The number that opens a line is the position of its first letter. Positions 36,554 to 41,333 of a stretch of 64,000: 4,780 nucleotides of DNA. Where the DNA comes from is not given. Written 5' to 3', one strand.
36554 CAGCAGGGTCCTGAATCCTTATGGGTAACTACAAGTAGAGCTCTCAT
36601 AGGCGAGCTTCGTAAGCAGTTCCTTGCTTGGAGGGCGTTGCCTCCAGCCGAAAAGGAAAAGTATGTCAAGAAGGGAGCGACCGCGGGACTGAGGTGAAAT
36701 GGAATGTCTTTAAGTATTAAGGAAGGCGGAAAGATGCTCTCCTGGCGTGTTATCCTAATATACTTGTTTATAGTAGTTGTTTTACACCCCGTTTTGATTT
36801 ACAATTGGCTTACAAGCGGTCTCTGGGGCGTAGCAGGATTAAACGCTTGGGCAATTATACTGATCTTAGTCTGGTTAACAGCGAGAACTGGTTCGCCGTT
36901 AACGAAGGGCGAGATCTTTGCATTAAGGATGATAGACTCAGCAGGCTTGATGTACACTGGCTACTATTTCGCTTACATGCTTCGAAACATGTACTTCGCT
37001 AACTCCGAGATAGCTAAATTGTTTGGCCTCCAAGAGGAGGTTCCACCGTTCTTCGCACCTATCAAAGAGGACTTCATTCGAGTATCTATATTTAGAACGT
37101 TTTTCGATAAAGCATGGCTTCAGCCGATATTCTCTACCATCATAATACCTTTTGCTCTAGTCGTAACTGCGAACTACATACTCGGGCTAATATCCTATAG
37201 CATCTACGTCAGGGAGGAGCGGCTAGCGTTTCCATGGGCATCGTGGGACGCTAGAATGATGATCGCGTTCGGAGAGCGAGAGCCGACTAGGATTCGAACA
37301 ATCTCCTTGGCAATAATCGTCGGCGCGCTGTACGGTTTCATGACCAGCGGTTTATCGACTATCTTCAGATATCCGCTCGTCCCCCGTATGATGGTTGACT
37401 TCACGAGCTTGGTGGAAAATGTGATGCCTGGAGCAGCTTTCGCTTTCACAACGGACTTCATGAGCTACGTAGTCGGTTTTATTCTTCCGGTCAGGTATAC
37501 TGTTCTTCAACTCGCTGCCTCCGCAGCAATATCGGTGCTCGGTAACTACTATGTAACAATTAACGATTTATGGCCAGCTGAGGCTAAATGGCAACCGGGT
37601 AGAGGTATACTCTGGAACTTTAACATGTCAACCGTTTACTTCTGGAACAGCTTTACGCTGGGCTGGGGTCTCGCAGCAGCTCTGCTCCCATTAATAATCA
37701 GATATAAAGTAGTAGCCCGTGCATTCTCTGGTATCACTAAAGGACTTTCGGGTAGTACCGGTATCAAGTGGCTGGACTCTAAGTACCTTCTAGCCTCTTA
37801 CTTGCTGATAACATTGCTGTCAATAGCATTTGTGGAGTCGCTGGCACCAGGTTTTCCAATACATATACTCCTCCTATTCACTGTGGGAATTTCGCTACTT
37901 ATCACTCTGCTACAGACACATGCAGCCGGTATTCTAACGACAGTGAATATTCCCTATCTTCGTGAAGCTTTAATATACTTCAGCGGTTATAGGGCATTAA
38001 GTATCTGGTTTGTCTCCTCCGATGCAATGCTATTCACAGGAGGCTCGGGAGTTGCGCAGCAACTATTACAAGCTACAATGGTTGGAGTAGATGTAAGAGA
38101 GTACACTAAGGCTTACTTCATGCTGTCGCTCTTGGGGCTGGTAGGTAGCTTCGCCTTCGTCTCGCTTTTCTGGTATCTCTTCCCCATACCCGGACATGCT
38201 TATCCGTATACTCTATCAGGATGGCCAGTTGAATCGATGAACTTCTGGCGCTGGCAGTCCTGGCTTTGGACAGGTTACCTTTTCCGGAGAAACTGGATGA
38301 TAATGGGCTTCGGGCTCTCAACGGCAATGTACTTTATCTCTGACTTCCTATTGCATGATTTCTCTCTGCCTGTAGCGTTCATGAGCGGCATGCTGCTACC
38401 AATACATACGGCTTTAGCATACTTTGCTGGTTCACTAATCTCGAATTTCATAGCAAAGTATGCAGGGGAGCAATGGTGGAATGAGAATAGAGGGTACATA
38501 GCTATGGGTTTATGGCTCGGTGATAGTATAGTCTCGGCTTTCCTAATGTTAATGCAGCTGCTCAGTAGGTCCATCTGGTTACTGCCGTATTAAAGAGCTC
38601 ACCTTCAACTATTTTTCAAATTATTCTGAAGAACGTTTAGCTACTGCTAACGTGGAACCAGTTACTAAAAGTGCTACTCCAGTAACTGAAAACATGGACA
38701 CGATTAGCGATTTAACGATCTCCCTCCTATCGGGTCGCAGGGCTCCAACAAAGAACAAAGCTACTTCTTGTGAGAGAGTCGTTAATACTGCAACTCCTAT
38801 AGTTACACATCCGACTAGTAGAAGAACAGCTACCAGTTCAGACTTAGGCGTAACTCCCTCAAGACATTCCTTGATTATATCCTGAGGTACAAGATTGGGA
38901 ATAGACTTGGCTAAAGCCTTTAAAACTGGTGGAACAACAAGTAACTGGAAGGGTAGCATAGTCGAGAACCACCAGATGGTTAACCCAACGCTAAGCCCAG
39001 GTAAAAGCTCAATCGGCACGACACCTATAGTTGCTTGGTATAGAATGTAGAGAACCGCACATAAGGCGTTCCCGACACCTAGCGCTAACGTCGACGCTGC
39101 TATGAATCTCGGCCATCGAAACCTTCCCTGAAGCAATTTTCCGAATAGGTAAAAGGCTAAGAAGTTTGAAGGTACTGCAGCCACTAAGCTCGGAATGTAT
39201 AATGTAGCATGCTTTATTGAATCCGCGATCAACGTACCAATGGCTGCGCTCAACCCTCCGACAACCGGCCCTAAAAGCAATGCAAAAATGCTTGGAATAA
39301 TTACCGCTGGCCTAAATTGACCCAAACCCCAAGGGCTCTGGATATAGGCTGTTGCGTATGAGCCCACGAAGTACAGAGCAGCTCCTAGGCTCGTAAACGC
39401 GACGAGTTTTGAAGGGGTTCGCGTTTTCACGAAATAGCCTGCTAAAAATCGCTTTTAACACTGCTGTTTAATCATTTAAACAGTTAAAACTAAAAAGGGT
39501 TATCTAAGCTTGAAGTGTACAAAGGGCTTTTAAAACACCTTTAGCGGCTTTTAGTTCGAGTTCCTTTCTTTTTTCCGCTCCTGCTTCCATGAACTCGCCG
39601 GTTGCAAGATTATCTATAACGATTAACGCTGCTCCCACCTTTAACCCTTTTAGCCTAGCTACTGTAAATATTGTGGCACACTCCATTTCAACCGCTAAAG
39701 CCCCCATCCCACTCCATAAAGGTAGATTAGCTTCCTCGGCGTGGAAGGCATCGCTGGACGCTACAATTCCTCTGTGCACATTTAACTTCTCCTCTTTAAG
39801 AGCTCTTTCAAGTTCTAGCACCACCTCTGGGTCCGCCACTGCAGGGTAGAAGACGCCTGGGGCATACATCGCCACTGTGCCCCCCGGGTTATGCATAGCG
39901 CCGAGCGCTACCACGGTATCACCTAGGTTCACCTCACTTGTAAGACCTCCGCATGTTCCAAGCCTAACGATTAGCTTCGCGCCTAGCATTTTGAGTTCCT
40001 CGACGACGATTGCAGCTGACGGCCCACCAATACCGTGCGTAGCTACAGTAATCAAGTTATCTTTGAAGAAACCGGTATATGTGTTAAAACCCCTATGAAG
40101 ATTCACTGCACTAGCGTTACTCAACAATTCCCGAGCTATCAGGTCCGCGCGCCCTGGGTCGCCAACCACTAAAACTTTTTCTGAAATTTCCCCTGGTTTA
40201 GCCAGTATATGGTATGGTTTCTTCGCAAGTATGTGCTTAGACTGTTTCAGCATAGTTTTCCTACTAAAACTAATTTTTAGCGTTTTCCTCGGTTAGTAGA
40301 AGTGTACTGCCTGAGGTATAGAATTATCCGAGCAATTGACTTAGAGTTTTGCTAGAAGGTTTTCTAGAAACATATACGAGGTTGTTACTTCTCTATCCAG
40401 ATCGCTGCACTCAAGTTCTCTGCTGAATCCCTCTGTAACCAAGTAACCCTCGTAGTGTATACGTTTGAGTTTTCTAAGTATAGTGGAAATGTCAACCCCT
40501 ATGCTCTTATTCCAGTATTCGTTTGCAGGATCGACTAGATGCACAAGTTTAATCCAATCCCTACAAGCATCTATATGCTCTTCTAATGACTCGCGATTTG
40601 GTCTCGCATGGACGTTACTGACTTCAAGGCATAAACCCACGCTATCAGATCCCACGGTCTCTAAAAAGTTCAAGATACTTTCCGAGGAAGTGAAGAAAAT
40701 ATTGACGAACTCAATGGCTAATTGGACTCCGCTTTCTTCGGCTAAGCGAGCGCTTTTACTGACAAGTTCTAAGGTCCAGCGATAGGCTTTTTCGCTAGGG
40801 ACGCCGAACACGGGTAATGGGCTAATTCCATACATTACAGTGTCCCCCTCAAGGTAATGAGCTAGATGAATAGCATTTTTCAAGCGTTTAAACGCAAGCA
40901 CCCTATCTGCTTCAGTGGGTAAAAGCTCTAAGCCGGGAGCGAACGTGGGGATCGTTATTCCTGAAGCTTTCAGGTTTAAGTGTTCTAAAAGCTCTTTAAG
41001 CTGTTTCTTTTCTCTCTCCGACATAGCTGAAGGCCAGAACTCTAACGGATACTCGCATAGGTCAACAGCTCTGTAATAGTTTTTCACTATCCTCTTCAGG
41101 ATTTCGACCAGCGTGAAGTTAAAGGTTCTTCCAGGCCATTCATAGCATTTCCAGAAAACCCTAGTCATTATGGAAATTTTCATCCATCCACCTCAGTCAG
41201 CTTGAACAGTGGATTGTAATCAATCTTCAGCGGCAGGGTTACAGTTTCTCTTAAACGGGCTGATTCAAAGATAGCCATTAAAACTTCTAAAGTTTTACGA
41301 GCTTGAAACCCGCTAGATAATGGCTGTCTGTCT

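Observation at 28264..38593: Envelope gene cluster built around a 1540-aa PA/M28-like::FtsX fusion, flanked by two giant polytopic membrane proteins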

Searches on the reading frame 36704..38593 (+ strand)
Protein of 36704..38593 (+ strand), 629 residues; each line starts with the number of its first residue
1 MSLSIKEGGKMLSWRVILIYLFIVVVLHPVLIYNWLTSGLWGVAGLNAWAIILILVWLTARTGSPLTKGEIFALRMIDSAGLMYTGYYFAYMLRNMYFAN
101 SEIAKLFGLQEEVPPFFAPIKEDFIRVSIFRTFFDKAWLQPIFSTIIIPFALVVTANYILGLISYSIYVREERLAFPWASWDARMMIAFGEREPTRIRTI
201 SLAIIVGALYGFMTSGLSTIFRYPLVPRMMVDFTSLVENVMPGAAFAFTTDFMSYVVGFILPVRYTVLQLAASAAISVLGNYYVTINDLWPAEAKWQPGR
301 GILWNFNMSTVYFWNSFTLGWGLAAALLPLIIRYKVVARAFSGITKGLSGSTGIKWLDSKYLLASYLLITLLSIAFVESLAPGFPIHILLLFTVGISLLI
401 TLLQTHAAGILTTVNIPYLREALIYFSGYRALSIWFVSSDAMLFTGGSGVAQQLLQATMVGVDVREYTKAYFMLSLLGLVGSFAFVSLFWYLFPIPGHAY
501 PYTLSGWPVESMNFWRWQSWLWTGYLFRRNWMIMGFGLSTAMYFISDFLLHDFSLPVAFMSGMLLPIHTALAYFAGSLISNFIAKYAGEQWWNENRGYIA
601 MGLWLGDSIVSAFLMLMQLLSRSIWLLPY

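Call 4: search_protein_families(library=pfam, proteins=[window:36704-38593:+], max_evalue=0.1)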
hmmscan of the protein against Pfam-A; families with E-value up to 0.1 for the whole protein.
window:36704-38593:+ (629 aa): 0 families

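Call 6: search_protein_families(library=ncbifam, proteins=[window:36704-38593:+], max_evalue=0.1)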
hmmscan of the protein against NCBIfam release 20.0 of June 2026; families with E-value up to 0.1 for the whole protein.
window:36704-38593:+ (629 aa): 0 families

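Call 28: find_homologous_proteins(query=window:36704-38593:+, max_evalue=0.00001)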
Query window:36704-38593:+ (629 aa): 38 proteins with E <= 0.00001 among 8000 candidates.
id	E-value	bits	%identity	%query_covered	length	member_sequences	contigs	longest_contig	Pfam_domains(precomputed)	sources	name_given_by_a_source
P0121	0.0e+0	1314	93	100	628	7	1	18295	-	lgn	-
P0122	0.0e+0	1160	80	100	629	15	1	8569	-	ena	-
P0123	0.0e+0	1119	78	100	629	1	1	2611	-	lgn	-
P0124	0.0e+0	1111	77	99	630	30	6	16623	-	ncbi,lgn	ncbi:MAG: hypothetical protein QXG48_03675 [Thermofilaceae archaeon]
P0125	0.0e+0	1083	74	100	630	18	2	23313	PF03169.21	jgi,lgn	jgi:hypothetical protein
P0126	1.9e-294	997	68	100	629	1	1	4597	-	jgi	jgi:hypothetical protein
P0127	4.1e-289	979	68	99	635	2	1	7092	-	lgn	-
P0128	4.6e-287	972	67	100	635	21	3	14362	-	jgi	jgi:hypothetical protein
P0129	6.0e-286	969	67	99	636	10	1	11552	-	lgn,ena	-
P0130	1.5e-255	868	100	64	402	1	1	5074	-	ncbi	ncbi:MAG: hypothetical protein QXY49_03440, partial [Thermofilaceae archaeon]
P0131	5.3e-230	784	56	100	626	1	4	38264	-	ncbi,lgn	ncbi:MAG: hypothetical protein QXT26_00565 [Thermoproteota archaeon]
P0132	6.6e-229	780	55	100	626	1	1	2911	-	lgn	-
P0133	5.5e-226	771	54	100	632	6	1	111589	-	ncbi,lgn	-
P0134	2.5e-225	768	55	99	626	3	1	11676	-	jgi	jgi:hypothetical protein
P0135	1.2e-224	766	55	100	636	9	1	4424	-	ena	-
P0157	1.0e-93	334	33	99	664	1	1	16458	-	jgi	-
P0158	9.9e-50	188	27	99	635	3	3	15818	-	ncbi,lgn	ncbi:MAG: hypothetical protein QXR45_09085 [Candidatus Bathyarchaeia archaeon]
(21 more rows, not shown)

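Call 30: search_protein_families(library=pfam, alignment_id=A2, max_evalue=1)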
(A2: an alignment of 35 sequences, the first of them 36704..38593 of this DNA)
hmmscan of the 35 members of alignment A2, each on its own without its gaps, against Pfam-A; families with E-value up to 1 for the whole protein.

A. member 1, window:36704-38593:+ (629 aa): 0 families

B. families by the number of members that match (of 35 scanned): 3 families
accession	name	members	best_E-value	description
PF03169.20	OPT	4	1.5e-08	OPT oligopeptide transporter protein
PF17272.7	DUF5337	3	0.096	Family of unknown function (DUF5337)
PF14159.11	CAAD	1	0.86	CAAD domains of cyanobacterial aminoacyl-tRNA synthetase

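Call 32: search_solved_structures(query=A2, max_evalue=10, show_alignments=2)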
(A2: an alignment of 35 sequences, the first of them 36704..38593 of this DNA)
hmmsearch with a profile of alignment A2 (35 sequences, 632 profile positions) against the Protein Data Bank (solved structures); distinct sequences matched with E-value up to 10: 0.

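Call 37: predict_structure(alignment_id=A2)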
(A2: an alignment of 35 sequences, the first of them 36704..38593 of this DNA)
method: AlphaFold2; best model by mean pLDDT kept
length: 629 residues; sequences in the alignment: 35
mean_pLDDT: 88.1   pTM: 0.88
mean pLDDT of the five models: 88.1, 86.9, 86.0, 85.9, 85.0
residues with pLDDT >= 90: 379; 70-90: 216; 50-70: 22; < 50: 12
segments of 3 or more residues with pLDDT < 50: 1-7, 349-353
pLDDT, mean of each block of 10 residues (from residue 1): 42 88 88 88 71 89 88 85 80 93 86 89 91 94 94 94 91 91 94 92 95 84 80 89 91 93 94 93 92 86 90 91 91 85 61 62 91 95 93 93 94 85 89 88 91 93 89 92 94 90 92 87 81 94 89 90 92 96 93 95 93 86 77
secondary structure, 60 per line:
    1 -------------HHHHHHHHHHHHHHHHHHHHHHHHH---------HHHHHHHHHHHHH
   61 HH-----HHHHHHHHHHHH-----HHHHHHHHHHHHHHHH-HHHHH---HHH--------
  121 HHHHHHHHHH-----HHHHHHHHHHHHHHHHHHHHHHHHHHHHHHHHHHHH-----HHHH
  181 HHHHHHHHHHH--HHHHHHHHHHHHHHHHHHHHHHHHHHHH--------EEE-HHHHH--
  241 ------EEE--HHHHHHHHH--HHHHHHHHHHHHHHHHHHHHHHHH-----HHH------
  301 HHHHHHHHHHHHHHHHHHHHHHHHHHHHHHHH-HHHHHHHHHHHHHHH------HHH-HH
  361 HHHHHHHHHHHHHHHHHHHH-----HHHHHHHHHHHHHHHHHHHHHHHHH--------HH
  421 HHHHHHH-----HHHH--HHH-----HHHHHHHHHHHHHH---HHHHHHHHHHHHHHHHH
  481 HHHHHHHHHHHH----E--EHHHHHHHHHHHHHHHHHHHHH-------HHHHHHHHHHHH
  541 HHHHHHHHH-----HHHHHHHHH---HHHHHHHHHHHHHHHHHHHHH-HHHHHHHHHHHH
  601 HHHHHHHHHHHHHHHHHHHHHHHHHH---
elements in order: H14-38 H48-62 H68-79 H85-100 H102-106 H121-130 H136-171 H177-191 H194-221 E230-232 H234-238 E247-249 H252-260 H263-286 H301-332 H334-348 H359-380 H386-410 H419-427 H433-436 H447-460 H464-492 H501-521 H529-549 H555-563 H567-587 H589-626

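Call 39: fold_search(model_id=the predicted structure, library=pdb)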
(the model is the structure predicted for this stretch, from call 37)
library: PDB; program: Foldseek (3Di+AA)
matches with E <= 10: 420; with E <= 0.001: 2
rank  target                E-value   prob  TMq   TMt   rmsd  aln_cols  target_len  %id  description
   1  7wst_A                7.6e-10  1.00  0.63  0.66   6.8       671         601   13  Cryo-EM structure of the barley Yellow stripe 1 transporter in complex with Fe(III)-DMA (released 2022-11-30)
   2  7wsr_A                7.9e-10  1.00  0.66  0.68   6.2       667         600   14  Cryo-EM structure of the barley Yellow stripe 1 transporter (released 2022-11-30)
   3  9i5z_A                3.0e-02  0.18  0.10  0.12  27.9       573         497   14  Upregulated state of BetP in potassium (released 2026-02-18)
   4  8b23_B                5.1e-02  0.14  0.11  0.11  27.0       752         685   14  Time-resolved structure of K+-dependent Na+-PPase from Thermotoga maritima 600-seconds post reaction initiation with N (released 2024-01-17)
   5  9hko_B                6.5e-02  0.14  0.10  0.12  27.0       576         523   16  Downregulated closed state of BetP in complex with betaine (released 2025-12-17)
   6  6afu_A                6.5e-02  0.14  0.12  0.10  26.8       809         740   13  Proton pyrophosphatase-L555M mutant (released 2019-04-10)
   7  9i61_C                7.3e-02  0.14  0.10  0.12  26.7       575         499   15  Transient activated state of BetP in complex with betaine (released 2026-02-18)
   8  6m20_A                7.3e-02  0.13  0.10  0.11  23.2       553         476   11  Crystal structure of Plasmodium falciparum hexose transporter PfHT1 bound with glucose (released 2020-09-09)
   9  6aft_A                7.9e-02  0.14  0.12  0.11  26.1       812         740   12  Proton pyrophosphatase - E301Q (released 2019-04-10)
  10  8zxk_B                8.2e-02  0.25  0.14  0.17  27.3       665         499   12  Cryo-EM structure of trimethylamine transporter TmaT binding with TMA (released 2024-11-06)
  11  4a01_A                9.3e-02  0.14  0.13  0.11  26.2       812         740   13  Crystal Structure of the H-Translocating Pyrophosphatase (released 2012-03-28)
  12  9a52_A                1.2e-01  0.18  0.12  0.15  22.6       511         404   13  Integrative model of YCSG-FABL by crosslinking MS and deep learning (released 2024-09-18)
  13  6hcl_A                1.3e-01  0.12  0.08  0.12  22.0       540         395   12  Crystal structure of a MFS transporter with Ligand at 2.69 Angstroem resolution (released 2019-07-03)
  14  5a1s_D                1.4e-01  0.12  0.09  0.12  25.7       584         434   12  Crystal structure of the sodium-dependent citrate symporter SeCitS form Salmonella enterica. (released 2016-02-17)
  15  7a0y_A                1.4e-01  0.12  0.09  0.12  26.3       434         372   14  Structure of dimeric sodium proton antiporter NhaA K300R variant, at pH 8.2, crystallized with chimeric Fab antibodies (released 2022-02-23)
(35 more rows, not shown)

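Call 72: find_encoding_contigs(protein=P0158, flank=8000, max_places=2)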
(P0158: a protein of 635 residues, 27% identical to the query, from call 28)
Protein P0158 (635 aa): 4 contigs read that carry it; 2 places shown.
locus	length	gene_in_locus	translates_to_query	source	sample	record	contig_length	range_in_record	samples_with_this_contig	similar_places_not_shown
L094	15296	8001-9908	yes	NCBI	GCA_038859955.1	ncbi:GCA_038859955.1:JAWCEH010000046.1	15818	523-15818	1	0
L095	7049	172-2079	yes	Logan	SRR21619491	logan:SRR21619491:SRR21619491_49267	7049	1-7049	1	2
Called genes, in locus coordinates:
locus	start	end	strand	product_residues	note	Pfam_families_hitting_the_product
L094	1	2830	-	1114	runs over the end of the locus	PF17132:Glyco_hydro_106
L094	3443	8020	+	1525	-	PF04389:Peptidase_M28, PF12704:MacB_PCD (weak), PF02687:FtsX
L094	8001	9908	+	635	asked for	-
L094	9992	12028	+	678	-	PF20581:DUF6785, PF20580:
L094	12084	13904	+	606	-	PF00331:Glyco_hydro_10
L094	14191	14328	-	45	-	-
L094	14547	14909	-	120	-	PF16795:Phage_integr_3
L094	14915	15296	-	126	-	?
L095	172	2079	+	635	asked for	-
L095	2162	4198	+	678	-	PF20581:DUF6785, PF20580:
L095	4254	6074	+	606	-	PF00331:Glyco_hydro_10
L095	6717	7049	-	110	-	?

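Call 73: find_encoding_contigs(protein=P0157, flank=8000, max_places=2)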
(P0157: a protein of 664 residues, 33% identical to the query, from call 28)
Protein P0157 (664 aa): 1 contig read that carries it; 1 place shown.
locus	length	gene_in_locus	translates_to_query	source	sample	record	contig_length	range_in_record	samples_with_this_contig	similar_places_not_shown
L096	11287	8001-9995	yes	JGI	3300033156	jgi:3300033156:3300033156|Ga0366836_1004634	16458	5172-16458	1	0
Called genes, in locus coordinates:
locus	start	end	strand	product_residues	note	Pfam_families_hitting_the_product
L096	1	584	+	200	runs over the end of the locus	-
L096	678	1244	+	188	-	-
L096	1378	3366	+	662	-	PF20581:DUF6785, PF20580:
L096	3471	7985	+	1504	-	PF04389:Peptidase_M28, PF02687:FtsX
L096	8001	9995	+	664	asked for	-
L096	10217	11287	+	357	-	?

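Call 92: search_protein_representatives(alignment_id=A2)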
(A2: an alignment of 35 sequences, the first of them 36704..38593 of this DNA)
Query: 35 sequences, 632 profile positions. Proteins with E-value up to 0.001 (for the whole library): 592; up to 1e-10: 420; up to 1e-30: 273. The best 150 are listed.
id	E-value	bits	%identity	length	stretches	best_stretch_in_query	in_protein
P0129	0.0e+00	1055.8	-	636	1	7-632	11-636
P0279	4.1e-207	706.1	-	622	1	9-632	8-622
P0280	1.0e-194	665.1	-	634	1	1-632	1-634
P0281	5.7e-182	623.0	-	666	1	7-632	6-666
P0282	1.1e-175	602.3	-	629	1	5-632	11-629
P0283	1.0e-173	595.7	-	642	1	6-632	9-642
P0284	2.3e-171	588.0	-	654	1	4-632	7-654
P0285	4.7e-168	577.0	-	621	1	7-632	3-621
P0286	4.5e-167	573.8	-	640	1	7-632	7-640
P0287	7.2e-164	563.2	-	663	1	5-632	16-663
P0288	6.5e-163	560.0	-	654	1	5-632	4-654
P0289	1.0e-149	516.5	-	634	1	6-632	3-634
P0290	1.5e-149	515.9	-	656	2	46-632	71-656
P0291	7.5e-148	510.3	-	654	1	4-632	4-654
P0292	3.3e-143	494.9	-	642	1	10-632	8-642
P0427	1.7e-83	297.7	-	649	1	6-632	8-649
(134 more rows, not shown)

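Call 93: find_encoding_contigs(protein=P0427, flank=8000, max_places=2)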
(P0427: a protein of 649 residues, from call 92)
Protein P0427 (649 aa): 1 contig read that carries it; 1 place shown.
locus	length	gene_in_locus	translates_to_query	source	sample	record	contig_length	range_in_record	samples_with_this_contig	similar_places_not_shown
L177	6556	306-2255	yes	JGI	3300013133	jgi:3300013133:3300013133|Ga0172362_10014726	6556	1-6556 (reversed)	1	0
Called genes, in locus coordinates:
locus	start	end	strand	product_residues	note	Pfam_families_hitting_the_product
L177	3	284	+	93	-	?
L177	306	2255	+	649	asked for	-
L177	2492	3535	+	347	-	PF01408:GFO_IDH_MocA, PF22725:GFO_IDH_MocA_C3, PF02894:GFO_IDH_MocA_C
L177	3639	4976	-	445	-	PF13527:Acetyltransf_9, PF00583:Acetyltransf_1, PF13673:Acetyltransf_10, PF13508:Acetyltransf_7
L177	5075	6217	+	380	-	PF01208:URO-D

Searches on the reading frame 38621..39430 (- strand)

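Call 5: search_protein_families(library=pfam, proteins=[window:38621-39430:-], max_evalue=0.01)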
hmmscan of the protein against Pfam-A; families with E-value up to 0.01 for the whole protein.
window:38621-39430:- (269 aa): 1 family
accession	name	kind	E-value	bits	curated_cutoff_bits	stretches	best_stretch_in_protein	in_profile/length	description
PF07155.17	ECF-ribofla_trS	-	4.3e-09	37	26.7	1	8-131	5-137/172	ECF-type riboflavin transporter, S component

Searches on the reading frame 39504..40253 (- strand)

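Call 5: search_protein_families(library=pfam, proteins=[window:39504-40253:-], max_evalue=0.01)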
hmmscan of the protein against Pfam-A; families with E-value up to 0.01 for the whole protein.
window:39504-40253:- (249 aa): 1 family
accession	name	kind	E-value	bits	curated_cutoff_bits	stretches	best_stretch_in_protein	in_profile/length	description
PF01048.26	PNP_UDP_1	-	6.2e-42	144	25.1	1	27-229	3-221/233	Phosphorylase superfamily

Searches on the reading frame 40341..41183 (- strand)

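Call 5: search_protein_families(library=pfam, proteins=[window:40341-41183:-], max_evalue=0.01)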
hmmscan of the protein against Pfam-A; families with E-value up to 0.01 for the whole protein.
window:40341-41183:- (280 aa): 1 family
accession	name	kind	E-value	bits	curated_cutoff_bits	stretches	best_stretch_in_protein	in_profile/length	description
PF01261.30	AP_endonuc_2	-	1.3e-24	87.7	31.1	1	37-261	9-234/249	Xylose isomerase-like TIM barrel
